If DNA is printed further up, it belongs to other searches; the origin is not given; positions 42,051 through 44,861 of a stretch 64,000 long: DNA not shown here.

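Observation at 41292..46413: Compact AT-richer four-gene module: two novel disulfide-rich secreted proteins divergent from an orphan VirB8-like/VirB9 pair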

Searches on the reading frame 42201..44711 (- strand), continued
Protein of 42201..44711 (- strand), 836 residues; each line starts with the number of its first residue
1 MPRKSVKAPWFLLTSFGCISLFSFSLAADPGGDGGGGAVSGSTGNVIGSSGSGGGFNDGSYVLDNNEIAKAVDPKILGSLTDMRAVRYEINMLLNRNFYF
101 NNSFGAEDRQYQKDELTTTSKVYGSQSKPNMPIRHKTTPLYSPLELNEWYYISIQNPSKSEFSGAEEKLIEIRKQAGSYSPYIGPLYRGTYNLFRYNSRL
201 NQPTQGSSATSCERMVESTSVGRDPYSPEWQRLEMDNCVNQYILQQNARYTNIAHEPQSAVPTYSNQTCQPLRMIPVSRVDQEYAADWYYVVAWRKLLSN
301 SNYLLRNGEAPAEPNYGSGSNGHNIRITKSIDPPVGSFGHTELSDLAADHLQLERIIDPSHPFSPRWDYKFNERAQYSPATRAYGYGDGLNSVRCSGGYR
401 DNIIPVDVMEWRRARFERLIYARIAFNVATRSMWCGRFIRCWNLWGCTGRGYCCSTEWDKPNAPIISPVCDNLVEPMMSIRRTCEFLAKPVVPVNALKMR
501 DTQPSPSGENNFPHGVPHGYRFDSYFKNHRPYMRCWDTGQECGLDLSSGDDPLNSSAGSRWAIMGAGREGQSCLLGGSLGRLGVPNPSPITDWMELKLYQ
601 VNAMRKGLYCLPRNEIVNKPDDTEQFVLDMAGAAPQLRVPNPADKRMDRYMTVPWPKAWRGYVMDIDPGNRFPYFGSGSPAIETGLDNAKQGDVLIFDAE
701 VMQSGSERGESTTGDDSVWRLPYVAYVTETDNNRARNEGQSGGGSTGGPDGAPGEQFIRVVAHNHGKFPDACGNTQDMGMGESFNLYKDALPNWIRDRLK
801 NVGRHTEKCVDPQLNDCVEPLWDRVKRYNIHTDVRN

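Call 96: search_protein_families(library=phrogs, proteins=[window:42201-44711:-, L008:13975-15531:+, P0013], max_evalue=0.01)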
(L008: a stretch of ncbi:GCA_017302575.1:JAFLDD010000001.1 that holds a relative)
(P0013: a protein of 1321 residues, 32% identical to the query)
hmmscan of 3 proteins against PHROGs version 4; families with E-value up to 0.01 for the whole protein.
window:42201-44711:- (836 aa): 0 families

L008:13975-15531:+ (518 aa): 0 families

P0013 (1321 aa): 0 families

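Call 98: search_protein_families(library=pfam, alignment_id=A6, max_evalue=0.001)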
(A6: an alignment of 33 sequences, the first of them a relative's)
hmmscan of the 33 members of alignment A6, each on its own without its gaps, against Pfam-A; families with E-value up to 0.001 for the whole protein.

A. member 1, P0020 (1316 aa): 0 families

B. families by the number of members that match (of 33 scanned): 7 families
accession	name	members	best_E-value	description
PF01551.29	Peptidase_M23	5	1.1e-52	Peptidase family M23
PF01464.25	SLT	2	1e-15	Transglycosylase SLT domain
PF03448.22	MgtE_N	1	2.2e-39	MgtE intracellular N domain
PF00877.26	NLPC_P60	1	1e-05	NlpC/P60 family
PF18627.6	PgdA_N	1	0.00065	Peptidoglycan GlcNAc deacetylase N-terminal domain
PF01706.21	FliG_C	1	0.00085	FliG C-terminal domain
PF01827.32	FTH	1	0.00089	FTH domain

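Call 101: search_protein_families(library=pfam, proteins=[P0109, P0112, P0113, P0115, P0124], max_evalue=0.01)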
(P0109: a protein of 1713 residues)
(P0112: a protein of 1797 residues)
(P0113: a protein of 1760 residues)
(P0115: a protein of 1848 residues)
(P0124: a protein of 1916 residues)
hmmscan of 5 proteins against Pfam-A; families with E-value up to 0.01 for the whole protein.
P0109 (1713 aa): 2 families
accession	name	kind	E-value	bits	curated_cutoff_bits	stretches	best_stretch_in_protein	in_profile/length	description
PF01551.29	Peptidase_M23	-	2e-31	108.5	28.7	2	1134-1239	2-96/96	Peptidase family M23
PF00877.26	NLPC_P60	-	1e-05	25.9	23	1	869-963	1-81/105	NlpC/P60 family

P0112 (1797 aa): 3 families
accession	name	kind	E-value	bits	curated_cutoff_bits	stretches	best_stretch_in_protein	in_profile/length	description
PF01551.29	Peptidase_M23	-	6.6e-41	138.9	28.7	3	1238-1333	2-96/96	Peptidase family M23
PF01464.25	SLT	-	7.3e-05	22.8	21.3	1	685-782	5-113/117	Transglycosylase SLT domain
PF13375.12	RnfC_N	-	0.0012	19.3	25.6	0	170-186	45-61/101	RnfC Barrel sandwich hybrid domain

P0113 (1760 aa): 2 families
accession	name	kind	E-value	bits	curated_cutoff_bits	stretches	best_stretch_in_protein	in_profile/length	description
PF01551.29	Peptidase_M23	-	1.1e-52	176.6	28.7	3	1191-1288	2-96/96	Peptidase family M23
PF01464.25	SLT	-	1e-15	57.7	21.3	1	638-741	3-111/117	Transglycosylase SLT domain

P0115 (1848 aa): 2 families
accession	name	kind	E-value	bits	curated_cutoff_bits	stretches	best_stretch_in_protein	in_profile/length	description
PF01551.29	Peptidase_M23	-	1.2e-44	150.9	28.7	3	1263-1354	2-89/96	Peptidase family M23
PF00364.28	Biotin_lipoyl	-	0.0026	18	22.1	0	1064-1092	15-43/73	Biotin-requiring enzyme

P0124 (1916 aa): 1 family
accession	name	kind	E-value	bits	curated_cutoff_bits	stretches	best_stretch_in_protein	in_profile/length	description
PF01551.29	Peptidase_M23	-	4.1e-49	165.2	28.7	3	1316-1409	2-91/96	Peptidase family M23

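Call 106: find_related_loci(query=A7, collection=metagenome_contigs, flank=10000)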
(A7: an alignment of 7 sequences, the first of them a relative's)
Query A7 (1760 aa) in metagenome_contigs; peptide patterns used: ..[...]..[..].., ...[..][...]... (x = any residue, [..] = any of these).
215 stretches matched a pattern; 3 encode a relative of the query (tblastn E <= 1e-3); 3 distinct loci.
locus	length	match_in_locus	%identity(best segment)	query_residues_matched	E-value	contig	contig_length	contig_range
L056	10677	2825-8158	45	13-1760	0e+0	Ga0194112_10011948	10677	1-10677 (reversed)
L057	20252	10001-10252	35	1194-1279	9e-7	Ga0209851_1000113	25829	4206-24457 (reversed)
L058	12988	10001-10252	35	1194-1279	9e-7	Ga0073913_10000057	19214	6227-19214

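Call 108: search_protein_families(library=pfam, proteins=[L056:2753-8158:+, L056:8237-9250:+, L056:1754-2506:-, L056:739-1761:-], max_evalue=0.01)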
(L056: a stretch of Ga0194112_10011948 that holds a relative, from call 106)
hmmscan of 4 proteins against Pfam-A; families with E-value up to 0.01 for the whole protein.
L056:2753-8158:+ (1802 aa): 3 families
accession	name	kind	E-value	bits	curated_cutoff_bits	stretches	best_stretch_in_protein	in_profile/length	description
PF01551.29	Peptidase_M23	-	6.7e-41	138.8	28.7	3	1243-1338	2-96/96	Peptidase family M23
PF01464.25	SLT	-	7.3e-05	22.7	21.3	1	690-787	5-113/117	Transglycosylase SLT domain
PF13375.12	RnfC_N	-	0.0012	19.3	25.6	0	175-191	45-61/101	RnfC Barrel sandwich hybrid domain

L056:8237-9250:+ (338 aa): 0 families

L056:1754-2506:- (251 aa): 1 family
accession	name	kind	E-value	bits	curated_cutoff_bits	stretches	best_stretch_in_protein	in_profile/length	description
PF04335.19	VirB8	-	4e-21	76.3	23.2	1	28-226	2-189/213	VirB8 protein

L056:739-1761:- (341 aa): 1 family
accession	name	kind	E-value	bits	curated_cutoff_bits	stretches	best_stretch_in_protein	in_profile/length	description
PF03524.21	CagX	-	7.8e-61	205.8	34.2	1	45-250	2-197/198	Conjugal transfer protein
